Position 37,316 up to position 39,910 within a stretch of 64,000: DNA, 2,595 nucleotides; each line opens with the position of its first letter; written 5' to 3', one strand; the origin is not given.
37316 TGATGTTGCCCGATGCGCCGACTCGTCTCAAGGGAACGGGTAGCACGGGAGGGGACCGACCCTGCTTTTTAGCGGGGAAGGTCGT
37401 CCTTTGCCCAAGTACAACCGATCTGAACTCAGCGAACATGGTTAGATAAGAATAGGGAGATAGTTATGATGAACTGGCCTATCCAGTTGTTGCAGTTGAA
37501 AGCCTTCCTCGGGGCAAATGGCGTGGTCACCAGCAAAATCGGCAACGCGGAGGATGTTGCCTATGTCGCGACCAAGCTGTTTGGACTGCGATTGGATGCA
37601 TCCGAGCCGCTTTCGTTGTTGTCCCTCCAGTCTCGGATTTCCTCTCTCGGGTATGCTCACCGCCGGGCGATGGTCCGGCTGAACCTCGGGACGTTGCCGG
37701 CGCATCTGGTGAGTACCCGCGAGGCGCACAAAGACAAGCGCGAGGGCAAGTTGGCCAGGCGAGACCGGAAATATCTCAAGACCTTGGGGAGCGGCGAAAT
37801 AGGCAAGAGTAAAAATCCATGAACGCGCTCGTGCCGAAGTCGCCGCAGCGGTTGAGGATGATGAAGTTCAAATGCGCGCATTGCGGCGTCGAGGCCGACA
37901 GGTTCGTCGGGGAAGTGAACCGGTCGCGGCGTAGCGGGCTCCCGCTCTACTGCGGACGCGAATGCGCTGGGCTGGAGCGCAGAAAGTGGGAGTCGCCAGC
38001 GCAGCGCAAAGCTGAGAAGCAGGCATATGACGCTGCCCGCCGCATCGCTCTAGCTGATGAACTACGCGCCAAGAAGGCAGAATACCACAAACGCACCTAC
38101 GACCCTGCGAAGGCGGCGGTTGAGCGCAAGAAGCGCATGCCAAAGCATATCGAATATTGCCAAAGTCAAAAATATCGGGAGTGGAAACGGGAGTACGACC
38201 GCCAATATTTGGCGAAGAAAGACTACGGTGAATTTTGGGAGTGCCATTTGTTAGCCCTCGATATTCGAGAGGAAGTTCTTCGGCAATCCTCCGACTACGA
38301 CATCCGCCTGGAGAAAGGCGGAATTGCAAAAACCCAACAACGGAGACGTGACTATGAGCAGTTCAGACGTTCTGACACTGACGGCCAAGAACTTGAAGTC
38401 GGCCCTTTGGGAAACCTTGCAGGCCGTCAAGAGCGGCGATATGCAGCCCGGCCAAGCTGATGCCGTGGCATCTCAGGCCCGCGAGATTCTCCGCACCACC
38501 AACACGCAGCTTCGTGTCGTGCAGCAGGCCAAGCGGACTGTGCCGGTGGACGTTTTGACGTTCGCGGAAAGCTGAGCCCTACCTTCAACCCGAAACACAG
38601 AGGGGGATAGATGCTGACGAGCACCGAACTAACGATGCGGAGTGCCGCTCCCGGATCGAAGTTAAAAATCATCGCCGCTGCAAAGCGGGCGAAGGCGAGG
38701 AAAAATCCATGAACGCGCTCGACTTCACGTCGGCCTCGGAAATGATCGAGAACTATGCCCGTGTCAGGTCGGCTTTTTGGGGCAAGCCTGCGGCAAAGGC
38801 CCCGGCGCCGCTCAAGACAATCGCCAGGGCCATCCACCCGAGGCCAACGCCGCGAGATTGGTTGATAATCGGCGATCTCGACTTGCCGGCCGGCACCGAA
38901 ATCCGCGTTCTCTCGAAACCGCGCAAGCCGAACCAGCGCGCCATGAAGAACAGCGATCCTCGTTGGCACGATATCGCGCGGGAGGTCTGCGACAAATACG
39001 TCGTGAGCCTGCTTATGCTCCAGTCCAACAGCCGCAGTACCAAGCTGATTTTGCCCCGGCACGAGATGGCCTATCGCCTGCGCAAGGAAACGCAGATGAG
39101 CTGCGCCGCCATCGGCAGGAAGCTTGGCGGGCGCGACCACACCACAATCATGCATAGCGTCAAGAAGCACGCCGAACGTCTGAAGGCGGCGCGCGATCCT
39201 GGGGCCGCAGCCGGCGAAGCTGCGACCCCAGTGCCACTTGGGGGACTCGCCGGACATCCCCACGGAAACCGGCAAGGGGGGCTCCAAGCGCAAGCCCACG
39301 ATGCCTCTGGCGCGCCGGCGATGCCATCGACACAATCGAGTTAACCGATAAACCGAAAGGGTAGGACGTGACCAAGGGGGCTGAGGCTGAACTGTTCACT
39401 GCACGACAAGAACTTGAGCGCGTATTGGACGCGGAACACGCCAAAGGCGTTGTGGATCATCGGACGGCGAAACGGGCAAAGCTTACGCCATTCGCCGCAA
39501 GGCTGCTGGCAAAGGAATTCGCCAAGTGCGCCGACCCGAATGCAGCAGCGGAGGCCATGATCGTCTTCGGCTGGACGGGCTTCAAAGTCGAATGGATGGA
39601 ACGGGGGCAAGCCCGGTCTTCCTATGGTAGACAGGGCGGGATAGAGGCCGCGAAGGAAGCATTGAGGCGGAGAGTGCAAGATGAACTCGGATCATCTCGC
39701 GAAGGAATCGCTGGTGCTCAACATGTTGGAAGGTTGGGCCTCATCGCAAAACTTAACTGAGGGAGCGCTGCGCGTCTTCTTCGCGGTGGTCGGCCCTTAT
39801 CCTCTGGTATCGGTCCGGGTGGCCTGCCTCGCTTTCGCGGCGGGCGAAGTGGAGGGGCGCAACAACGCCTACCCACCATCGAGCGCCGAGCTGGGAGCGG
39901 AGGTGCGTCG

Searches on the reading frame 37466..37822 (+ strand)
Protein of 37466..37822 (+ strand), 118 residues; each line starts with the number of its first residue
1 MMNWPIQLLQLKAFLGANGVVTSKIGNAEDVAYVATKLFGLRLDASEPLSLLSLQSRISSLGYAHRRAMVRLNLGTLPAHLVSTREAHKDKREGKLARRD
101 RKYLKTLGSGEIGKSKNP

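Call 11: search_protein_families(library=pfam, proteins=[window:37466-37822:+], max_evalue=0.01)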
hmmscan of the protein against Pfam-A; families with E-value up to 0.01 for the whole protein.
window:37466-37822:+ (118 aa): 0 families

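Call 12: find_related_loci(query=window:37466-37822:+, collection=viral_contigs, flank=4000)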
Query window:37466-37822:+ (118 aa) in viral_contigs; peptide patterns used: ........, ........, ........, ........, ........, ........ (x = any residue, [..] = any of these).
50 stretches matched a pattern, but none encodes a relative of the query by tblastn (E <= 1e-3).

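Call 14: find_homologous_proteins(query=window:37466-37822:+)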
Query window:37466-37822:+ (118 aa): 1 proteins with E <= 0.001 among 6 candidates.
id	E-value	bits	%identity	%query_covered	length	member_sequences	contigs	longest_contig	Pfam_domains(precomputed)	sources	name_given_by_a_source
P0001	4.0e-69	247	100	100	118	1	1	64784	-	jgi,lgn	jgi:hypothetical protein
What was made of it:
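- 37452..37822 (+): Ribosome-binding site AGGGAG and the first downstream gene (118 aa, an orphan). The only database hit is the protein itself (call 14).
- Tried and rejected: It is an orphan (call 14).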

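Call 19: search_protein_families(library=phrogs, proteins=[window:37466-37822:+], max_evalue=0.001)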
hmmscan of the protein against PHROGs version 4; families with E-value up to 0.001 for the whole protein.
window:37466-37822:+ (118 aa): 0 families

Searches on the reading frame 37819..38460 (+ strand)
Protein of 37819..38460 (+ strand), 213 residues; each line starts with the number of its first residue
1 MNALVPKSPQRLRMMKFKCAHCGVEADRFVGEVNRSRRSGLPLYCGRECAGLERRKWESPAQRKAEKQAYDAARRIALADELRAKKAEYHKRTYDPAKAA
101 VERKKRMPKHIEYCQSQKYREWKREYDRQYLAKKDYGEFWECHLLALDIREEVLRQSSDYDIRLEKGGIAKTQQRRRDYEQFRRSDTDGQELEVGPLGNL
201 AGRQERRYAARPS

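Call 11: search_protein_families(library=pfam, proteins=[window:37819-38460:+], max_evalue=0.01)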
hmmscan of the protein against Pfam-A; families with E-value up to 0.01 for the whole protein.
window:37819-38460:+ (213 aa): 0 families

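Call 19: search_protein_families(library=phrogs, proteins=[window:37819-38460:+], max_evalue=0.001)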
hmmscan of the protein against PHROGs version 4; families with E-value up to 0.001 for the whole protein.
window:37819-38460:+ (213 aa): 0 families

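Call 93: find_homologous_proteins(query=window:37819-38460:+)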
Query window:37819-38460:+ (213 aa): 159 proteins with E <= 0.001 among 571 candidates; the best 120 are listed.
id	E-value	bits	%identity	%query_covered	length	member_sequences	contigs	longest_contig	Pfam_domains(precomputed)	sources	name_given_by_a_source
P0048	4.5e-137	473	100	100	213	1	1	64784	-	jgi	jgi:hypothetical protein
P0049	9.4e-95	334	77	93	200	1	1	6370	-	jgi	jgi:hypothetical protein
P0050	2.3e-76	274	65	92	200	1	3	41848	-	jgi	jgi:hypothetical protein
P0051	3.8e-69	251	61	88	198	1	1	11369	-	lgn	-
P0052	5.4e-69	250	60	92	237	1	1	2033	-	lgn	-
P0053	1.3e-68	249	63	88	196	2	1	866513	-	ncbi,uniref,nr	ncbi:hypothetical protein PRN20_18120 [Devosia sp. ZB163]|uniref:hypothetical protein n=1 Tax=Devosi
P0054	2.4e-68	248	63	86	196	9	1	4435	-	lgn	-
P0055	5.2e-67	244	62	90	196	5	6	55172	-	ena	-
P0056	9.4e-67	243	56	95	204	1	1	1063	-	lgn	-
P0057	1.0e-66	243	60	91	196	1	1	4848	-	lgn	-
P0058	6.0e-66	240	57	93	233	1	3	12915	-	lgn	-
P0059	2.4e-65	238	62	90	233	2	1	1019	-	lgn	-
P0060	5.0e-65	237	60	85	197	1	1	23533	-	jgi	jgi:hypothetical protein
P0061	5.3e-65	237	60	86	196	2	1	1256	-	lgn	-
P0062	2.4e-64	235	62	87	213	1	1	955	-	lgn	-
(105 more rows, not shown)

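Call 95: find_related_loci(query=A12, collection=viral_contigs, flank=3500)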
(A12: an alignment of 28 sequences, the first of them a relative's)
Query A12 (213 aa) in viral_contigs; peptide patterns used: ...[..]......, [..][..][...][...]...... (x = any residue, [..] = any of these).
215 stretches matched a pattern; 50 encode a relative of the query (tblastn E <= 1e-3); 50 distinct loci.
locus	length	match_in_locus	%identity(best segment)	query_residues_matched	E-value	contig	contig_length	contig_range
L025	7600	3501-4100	77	15-213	2e-93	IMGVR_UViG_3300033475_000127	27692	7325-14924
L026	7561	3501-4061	59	15-207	1e-67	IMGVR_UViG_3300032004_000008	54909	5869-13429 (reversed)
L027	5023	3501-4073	56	13-205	9e-66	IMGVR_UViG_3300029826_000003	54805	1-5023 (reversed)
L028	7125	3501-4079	54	15-207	2e-56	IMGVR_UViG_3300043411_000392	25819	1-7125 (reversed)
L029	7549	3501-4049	54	13-200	3e-55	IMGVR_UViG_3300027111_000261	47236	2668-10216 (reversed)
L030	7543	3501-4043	49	14-199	2e-52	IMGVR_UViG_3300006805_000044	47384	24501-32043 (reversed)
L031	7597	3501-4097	47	15-208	1e-49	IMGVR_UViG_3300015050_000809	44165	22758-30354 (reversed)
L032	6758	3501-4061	46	19-210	9e-50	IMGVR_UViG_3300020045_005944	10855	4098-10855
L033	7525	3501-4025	50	6-178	2e-49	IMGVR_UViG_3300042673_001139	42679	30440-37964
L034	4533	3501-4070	48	15-207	8e-49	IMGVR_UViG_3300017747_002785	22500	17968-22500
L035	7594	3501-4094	46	1-200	2e-48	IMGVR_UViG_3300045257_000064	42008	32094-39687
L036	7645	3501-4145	46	6-212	2e-48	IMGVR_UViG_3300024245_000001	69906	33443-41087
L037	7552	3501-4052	43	11-200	1e-47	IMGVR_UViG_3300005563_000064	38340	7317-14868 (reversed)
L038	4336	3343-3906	45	15-199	4e-46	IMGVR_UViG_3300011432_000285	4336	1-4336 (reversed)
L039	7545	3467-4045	45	15-213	6e-46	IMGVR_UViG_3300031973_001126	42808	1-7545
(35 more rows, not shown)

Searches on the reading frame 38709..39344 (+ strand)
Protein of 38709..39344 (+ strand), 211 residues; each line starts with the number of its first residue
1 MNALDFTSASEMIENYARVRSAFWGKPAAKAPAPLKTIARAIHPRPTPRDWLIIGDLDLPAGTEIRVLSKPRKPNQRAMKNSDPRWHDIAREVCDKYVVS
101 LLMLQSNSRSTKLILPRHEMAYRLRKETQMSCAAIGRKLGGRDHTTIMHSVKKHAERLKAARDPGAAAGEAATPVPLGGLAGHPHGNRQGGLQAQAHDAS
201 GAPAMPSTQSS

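Call 11: search_protein_families(library=pfam, proteins=[window:38709-39344:+], max_evalue=0.01)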
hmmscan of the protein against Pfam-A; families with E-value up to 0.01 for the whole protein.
window:38709-39344:+ (211 aa): 1 family
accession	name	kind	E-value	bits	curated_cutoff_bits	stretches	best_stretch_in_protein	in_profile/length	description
PF08299.17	Bac_DnaA_C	-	6.4e-18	65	31.5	1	88-153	3-68/69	Bacterial dnaA protein helix-turn-helix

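Call 19: search_protein_families(library=phrogs, proteins=[window:38709-39344:+], max_evalue=0.001)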
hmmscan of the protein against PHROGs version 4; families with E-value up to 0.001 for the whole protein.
window:38709-39344:+ (211 aa): 0 families

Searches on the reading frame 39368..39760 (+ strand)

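Call 11: search_protein_families(library=pfam, proteins=[window:39368-39760:+], max_evalue=0.01)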
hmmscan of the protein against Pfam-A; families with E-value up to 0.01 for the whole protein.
window:39368-39760:+ (130 aa): 0 families

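Call 19: search_protein_families(library=phrogs, proteins=[window:39368-39760:+], max_evalue=0.001)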
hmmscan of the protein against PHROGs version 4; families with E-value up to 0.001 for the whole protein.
window:39368-39760:+ (130 aa): 1 family
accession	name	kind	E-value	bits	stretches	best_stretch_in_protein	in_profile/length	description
phrog_678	-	DNA, RNA and nucleotide metabolism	4.8e-09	37.2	1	15-88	218-298/346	replication initiation O-like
